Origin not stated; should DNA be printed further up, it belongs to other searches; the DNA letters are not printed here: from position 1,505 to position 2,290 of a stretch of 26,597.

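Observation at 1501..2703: SD-driven lysine-rich micropeptide + stand-alone C39-like peptidase + ATGA-coupled unknown protein: candidate peptide-processing or leader-peptide module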

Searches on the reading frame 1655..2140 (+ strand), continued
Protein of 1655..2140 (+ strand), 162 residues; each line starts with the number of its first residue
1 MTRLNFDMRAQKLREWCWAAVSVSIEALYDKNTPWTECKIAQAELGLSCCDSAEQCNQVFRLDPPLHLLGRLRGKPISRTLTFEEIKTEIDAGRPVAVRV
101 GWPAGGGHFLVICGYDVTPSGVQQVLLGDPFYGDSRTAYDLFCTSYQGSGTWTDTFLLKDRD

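Call 56: search_protein_families(library=pfam, proteins=[L084:2201-2374:+, L021:3386-3808:+, L092:3602-3955:+, L044:3777-3935:+, L139:3788-3991:+, L011:3362-3991:+, L005:3684-3938:+, L068:3506-3970:+], max_evalue=1)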
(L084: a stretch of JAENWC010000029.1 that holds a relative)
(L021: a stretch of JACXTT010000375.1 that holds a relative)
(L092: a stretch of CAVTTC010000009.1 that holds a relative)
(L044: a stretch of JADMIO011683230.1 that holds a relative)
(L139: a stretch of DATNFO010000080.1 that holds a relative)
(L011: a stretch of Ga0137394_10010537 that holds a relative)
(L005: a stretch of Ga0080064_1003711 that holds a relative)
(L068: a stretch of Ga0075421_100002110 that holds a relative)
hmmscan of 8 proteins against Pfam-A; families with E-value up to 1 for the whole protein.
L084:2201-2374:+ (58 aa): 0 families

L021:3386-3808:+ (141 aa): 0 families

L092:3602-3955:+ (118 aa): 0 families

L044:3777-3935:+ (53 aa): 1 family
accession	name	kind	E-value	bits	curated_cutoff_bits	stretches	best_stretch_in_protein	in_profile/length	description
PF07382.16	HC2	-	0.75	10.3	40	1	3-36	105-139/194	Histone H1-like nucleoprotein HC2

L139:3788-3991:+ (68 aa): 0 families

L011:3362-3991:+ (210 aa): 0 families

L005:3684-3938:+ (85 aa): 0 families

L068:3506-3970:+ (155 aa): 0 families

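Call 70: predict_structure(alignment_id=A5)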
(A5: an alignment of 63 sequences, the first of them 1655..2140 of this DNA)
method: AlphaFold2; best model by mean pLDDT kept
length: 162 residues; sequences in the alignment: 63
mean_pLDDT: 97.3   pTM: 0.92
mean pLDDT of the five models: 97.3, 97.2, 97.0, 97.0, 96.8
residues with pLDDT >= 90: 160; 70-90: 1; 50-70: 1; < 50: 0
segments of 3 or more residues with pLDDT < 50: none
pLDDT, mean of each block of 10 residues (from residue 1): 97 98 98 97 98 97 98 98 99 98 95 98 99 98 96 98 77
secondary structure, 60 per line:
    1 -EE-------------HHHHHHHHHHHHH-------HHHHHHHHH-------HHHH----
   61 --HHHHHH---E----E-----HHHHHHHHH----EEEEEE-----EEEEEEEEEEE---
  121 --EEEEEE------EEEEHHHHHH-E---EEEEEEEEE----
elements in order: H17-29 H37-45 H53-56 H63-68 H83-91 E96-101 E107-117 E123-128 E135-138 H139-144 E150-158

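Call 72: fold_search(model_id=the predicted structure, library=pdb)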
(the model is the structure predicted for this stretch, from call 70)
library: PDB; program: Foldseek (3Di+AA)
matches with E <= 10: 1081; with E <= 0.001: 7
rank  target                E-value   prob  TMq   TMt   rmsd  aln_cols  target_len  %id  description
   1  1cv8                  3.8e-06  1.00  0.80  0.75   2.8       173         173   12  STAPHOPAIN, CYSTEINE PROTEINASE FROM STAPHYLOCOCCUS AUREUS V8 (released 1998-10-14)
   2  1pxv_A                8.2e-06  1.00  0.77  0.69   3.3       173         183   12  The staphostatin-staphopain complex: a forward binding inhibitor in complex with its target cysteine protease (released 2003-10-21)
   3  1y4h_A                8.2e-06  1.00  0.77  0.73   3.3       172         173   13  Wild type staphopain-staphostatin complex (released 2005-01-18)
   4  8oig_A                1.2e-05  1.00  0.79  0.74   2.9       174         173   12  Crystal Structure of Staphopain C from Staphylococcus aureus (released 2023-06-21)
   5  1x9y_A                1.1e-04  1.00  0.75  0.37   4.0       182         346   10  The prostaphopain B structure (released 2004-11-23)
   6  8ssm_A                3.0e-04  1.00  0.57  0.63   5.1       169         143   16  Citrobacter rodentium contact dependent growth inhibition (CDI) toxin (CdiA-CT) and immunity (CdiI) complex (released 2024-05-15)
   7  9l5u_B                6.8e-04  1.00  0.50  0.57   5.9       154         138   16  Papain-like cysteine protease toxin/immunity pair (released 2025-06-04)
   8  1ukf                  1.7e-03  0.98  0.39  0.35  10.2       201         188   13  Crystal Structure of Pseudomonas Avirulence Protein AvrPphB (released 2003-12-09)
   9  6mis_A                2.0e-03  1.00  0.54  0.43   7.8       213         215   14  Native ananain in complex with E-64 (released 2018-10-03)
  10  9l5u_A                2.6e-03  1.00  0.49  0.55   6.7       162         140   15  Papain-like cysteine protease toxin/immunity pair (released 2025-06-04)
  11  9f5t_A                2.6e-03  1.00  0.52  0.44   6.0       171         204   12  Ubiquitin C-terminal clippase BpJOS (released 2025-04-23)
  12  7oje_C                3.0e-03  1.00  0.52  0.27   7.9       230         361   13  Crystal structure of the covalent complex between Tribolium castaneum deubiquitinase ZUP and Ubiquitin-PA (released 2022-02-02)
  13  9f5t_C                4.7e-03  1.00  0.51  0.43   6.2       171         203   11  Ubiquitin C-terminal clippase BpJOS (released 2025-04-23)
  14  7qkc_C                6.0e-03  1.00  0.59  0.46   6.0       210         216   10  Crystal structure of human Cathepsin L after incubation with Sulfo-Calpeptin (released 2022-12-28)
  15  2fo5_A                6.7e-03  0.99  0.53  0.40   7.8       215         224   13  Crystal structure of recombinant barley cysteine endoprotease B isoform 2 (EP-B2) in complex with leupeptin (released 2006-07-18)
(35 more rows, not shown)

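Call 84: search_protein_families(library=pfam, proteins=[L097:2942-3994:+, L016:1177-1764:+, L016:1116-1886:-, L012:4828-5586:+, L012:2259-2651:+, L131:3854-4459:+], max_evalue=0.01)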
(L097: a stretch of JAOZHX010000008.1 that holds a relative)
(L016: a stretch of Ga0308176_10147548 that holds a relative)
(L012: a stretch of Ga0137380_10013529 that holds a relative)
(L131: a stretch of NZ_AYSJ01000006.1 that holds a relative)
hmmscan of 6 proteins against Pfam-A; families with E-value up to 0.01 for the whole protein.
L097:2942-3994:+ (351 aa): 3 families
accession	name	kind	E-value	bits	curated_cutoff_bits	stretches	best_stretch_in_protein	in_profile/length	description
PF11198.13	DUF2857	-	1.9e-19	70.4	36.8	0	11-43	104-136/174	Protein of unknown function (DUF2857)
PF19193.6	Tectonin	-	1.2e-08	35.1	30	1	121-256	75-196/216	Tectonin domain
PF13517.12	FG-GAP_3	-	1.2e-07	32.7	26.9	0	220-249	3-30/61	FG-GAP-like repeat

L016:1177-1764:+ (196 aa): 0 families

L016:1116-1886:- (257 aa): 0 families

L012:4828-5586:+ (253 aa): 8 families
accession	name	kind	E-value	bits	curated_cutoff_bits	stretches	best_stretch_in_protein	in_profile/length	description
PF00005.33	ABC_tran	-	5.7e-33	114.9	25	1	35-178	2-137/137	ABC transporter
PF13304.12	AAA_21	-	8.6e-13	49.5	27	2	81-207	171-298/304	AAA domain, putative AbiEii toxin, Type IV TA system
PF13476.12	AAA_23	-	3.6e-05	24.9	27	1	28-68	7-43/201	AAA domain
PF02463.25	SMC_N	-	0.00028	20.8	40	0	149-223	136-213/220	RecF/RecN/SMC N terminal domain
PF00004.35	AAA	-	0.0014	19.5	21.2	1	49-175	3-65/131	ATPase family associated with various cellular activities (AAA)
PF13175.12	AAA_15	-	0.002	18.2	32.1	0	49-71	28-50/374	AAA ATPase domain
PF13555.12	AAA_29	-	0.0061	16.7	27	0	29-70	10-48/61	P-loop containing region of AAA domain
PF01078.27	Mg_chelatase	-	0.0074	16.1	20.3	0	49-73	27-51/207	Magnesium chelatase, subunit ChlI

L012:2259-2651:+ (130 aa): 0 families

L131:3854-4459:+ (202 aa): 2 families
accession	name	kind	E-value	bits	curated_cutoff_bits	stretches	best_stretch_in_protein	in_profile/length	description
PF12385.14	Peptidase_C70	-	4.7e-06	27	19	1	50-183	7-135/141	Papain-like cysteine protease AvrRpt2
PF13529.12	Peptidase_C39_2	-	0.0066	17.5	24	0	55-172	8-142/143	Peptidase_C39 like family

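Call 99: search_solved_structures(query=A5, max_evalue=0.1)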
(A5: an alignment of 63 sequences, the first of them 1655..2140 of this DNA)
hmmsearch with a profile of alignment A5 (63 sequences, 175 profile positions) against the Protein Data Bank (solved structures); distinct sequences matched with E-value up to 0.1: 1.
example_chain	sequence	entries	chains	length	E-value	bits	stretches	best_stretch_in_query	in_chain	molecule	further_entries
6mpz_A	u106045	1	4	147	0.042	17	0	73-154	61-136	Double Glycine Motif Protease domain from AMS/PCAT Transporter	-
